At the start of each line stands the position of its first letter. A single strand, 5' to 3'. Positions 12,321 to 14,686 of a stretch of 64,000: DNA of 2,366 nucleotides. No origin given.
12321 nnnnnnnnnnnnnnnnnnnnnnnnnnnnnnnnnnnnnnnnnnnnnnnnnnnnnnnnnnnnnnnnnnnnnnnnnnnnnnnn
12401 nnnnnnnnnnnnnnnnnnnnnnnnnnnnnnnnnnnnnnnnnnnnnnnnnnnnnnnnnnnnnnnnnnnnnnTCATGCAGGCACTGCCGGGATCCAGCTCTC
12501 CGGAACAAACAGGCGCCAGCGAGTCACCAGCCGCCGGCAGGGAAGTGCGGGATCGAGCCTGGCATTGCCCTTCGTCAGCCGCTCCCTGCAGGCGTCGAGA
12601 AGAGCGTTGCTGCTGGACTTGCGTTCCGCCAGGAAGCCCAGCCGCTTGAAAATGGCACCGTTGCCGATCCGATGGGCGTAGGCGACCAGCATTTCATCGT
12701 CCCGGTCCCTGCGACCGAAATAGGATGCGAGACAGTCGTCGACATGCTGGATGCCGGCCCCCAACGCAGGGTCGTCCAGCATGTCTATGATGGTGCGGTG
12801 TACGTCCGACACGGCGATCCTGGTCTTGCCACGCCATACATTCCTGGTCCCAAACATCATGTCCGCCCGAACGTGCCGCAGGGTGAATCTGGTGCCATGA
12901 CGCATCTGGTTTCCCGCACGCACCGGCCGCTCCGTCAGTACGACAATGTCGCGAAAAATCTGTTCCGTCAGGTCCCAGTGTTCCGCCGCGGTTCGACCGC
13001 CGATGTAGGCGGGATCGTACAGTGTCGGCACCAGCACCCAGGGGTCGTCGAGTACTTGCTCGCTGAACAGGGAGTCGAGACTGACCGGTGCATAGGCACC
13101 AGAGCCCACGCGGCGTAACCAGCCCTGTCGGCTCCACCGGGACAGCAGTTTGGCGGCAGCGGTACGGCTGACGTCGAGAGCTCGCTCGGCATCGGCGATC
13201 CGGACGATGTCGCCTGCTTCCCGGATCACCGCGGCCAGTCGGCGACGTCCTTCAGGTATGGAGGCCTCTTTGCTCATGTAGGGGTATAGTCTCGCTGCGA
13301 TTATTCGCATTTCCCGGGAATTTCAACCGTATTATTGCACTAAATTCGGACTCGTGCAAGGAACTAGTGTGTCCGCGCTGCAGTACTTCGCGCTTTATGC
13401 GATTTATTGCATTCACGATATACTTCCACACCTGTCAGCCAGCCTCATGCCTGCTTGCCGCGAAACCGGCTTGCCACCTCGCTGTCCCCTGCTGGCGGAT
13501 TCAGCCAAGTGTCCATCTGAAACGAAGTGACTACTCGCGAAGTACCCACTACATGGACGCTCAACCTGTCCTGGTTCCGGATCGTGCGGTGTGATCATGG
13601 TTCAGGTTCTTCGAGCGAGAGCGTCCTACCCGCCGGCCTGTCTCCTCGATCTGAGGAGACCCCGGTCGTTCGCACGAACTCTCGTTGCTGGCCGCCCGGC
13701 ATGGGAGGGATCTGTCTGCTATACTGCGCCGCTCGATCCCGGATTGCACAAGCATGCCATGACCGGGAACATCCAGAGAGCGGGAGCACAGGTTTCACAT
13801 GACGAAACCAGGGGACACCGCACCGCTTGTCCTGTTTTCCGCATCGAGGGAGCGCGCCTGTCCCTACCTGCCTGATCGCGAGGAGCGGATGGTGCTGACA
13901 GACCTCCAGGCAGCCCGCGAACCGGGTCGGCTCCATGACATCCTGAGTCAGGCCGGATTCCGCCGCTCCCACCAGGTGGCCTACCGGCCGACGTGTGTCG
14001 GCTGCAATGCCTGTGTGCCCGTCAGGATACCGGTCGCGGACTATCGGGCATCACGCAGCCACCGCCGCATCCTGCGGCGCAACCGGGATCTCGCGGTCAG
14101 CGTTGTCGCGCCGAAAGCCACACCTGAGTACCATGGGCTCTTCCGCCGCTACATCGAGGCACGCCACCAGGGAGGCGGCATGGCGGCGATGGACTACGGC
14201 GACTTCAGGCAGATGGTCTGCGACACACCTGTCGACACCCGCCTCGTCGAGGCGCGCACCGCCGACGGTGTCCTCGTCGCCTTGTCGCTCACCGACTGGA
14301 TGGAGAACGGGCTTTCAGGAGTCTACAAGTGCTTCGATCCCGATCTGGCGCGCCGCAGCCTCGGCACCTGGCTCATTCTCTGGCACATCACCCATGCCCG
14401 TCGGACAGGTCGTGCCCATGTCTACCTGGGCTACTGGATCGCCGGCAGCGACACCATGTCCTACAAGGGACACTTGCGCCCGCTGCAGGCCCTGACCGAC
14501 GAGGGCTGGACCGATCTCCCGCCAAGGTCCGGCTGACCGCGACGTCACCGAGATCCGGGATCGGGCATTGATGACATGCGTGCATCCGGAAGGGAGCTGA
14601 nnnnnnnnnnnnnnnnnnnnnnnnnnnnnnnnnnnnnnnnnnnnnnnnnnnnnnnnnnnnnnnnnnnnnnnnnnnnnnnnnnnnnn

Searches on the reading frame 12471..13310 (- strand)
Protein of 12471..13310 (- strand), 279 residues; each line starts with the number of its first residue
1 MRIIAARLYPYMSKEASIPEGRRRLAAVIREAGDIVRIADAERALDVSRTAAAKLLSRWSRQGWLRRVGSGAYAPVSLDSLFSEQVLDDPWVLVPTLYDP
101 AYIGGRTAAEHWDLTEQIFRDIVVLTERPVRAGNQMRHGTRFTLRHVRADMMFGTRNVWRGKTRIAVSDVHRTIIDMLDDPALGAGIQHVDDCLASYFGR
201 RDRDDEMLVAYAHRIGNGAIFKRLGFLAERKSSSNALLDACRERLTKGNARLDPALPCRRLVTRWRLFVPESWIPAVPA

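Call 3: search_protein_families(library=pfam, proteins=[window:12471-13310:-], max_evalue=0.01)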
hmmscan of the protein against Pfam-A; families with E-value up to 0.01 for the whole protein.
window:12471-13310:- (279 aa): 2 families
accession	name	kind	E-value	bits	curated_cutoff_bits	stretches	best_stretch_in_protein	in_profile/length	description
PF13338.12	AbiEi_4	-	1.1e-08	35.5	25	1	23-75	1-48/49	Transcriptional regulator, AbiEi antitoxin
PF12802.13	MarR_2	-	0.00014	22.4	27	1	25-70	11-55/61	MarR family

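Call 4: search_protein_families(library=ncbifam, proteins=[window:12471-13310:-], max_evalue=0.01)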
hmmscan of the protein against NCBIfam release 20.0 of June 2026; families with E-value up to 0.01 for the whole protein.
window:12471-13310:- (279 aa): 0 families

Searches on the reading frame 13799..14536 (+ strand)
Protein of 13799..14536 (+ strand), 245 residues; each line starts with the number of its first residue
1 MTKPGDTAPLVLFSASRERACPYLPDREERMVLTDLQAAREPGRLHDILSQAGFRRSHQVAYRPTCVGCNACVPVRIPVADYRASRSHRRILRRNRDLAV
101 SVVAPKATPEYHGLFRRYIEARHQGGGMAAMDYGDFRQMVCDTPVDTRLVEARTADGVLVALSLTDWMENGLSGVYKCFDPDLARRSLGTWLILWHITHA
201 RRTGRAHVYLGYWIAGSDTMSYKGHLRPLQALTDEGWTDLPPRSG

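Call 3: search_protein_families(library=pfam, proteins=[window:13799-14536:+], max_evalue=0.01)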
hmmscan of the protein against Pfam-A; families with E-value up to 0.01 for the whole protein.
window:13799-14536:+ (245 aa): 3 families
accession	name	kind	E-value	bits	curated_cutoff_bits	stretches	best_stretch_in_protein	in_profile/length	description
PF04377.21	ATE_C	-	2.1e-34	119.2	25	1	112-232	3-121/122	Arginine-tRNA-protein transferase, C terminus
PF04376.19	ATE_N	-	8.3e-20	71.2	27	1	20-90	2-72/72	Arginine-tRNA-protein transferase, N terminus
PF13480.13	Acetyltransf_6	-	2.9e-05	24.7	22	1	87-212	9-136/143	Acetyltransferase (GNAT) domain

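Call 4: search_protein_families(library=ncbifam, proteins=[window:13799-14536:+], max_evalue=0.01)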
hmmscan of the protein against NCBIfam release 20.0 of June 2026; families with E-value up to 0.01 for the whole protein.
window:13799-14536:+ (245 aa): 7 families
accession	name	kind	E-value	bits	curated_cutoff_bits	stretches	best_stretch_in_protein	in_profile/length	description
NF002343.0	PRK01305.1-4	equivalog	1.7e-86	289.6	267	1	15-240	14-244/256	arginyltransferase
NF002341.0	PRK01305.1-1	equivalog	2.7e-72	243.5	252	1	11-241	13-241/247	arginyltransferase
NF002342.0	PRK01305.1-3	equivalog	5.9e-68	229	205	1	10-240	11-238/239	arginyltransferase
NF002346.0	PRK01305.2-3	equivalog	3.4e-57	193.8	170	1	15-239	22-244/247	arginyltransferase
NF002345.0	PRK01305.2-2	equivalog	1.8e-53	182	246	1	16-238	11-229/230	arginyltransferase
NF002347.0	PRK01305.2-4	equivalog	2.5e-50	171.6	358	1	15-238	12-231/236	arginyltransferase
NF002344.0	PRK01305.2-1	equivalog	2.5e-41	141.9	252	1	16-234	8-226/241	arginyltransferase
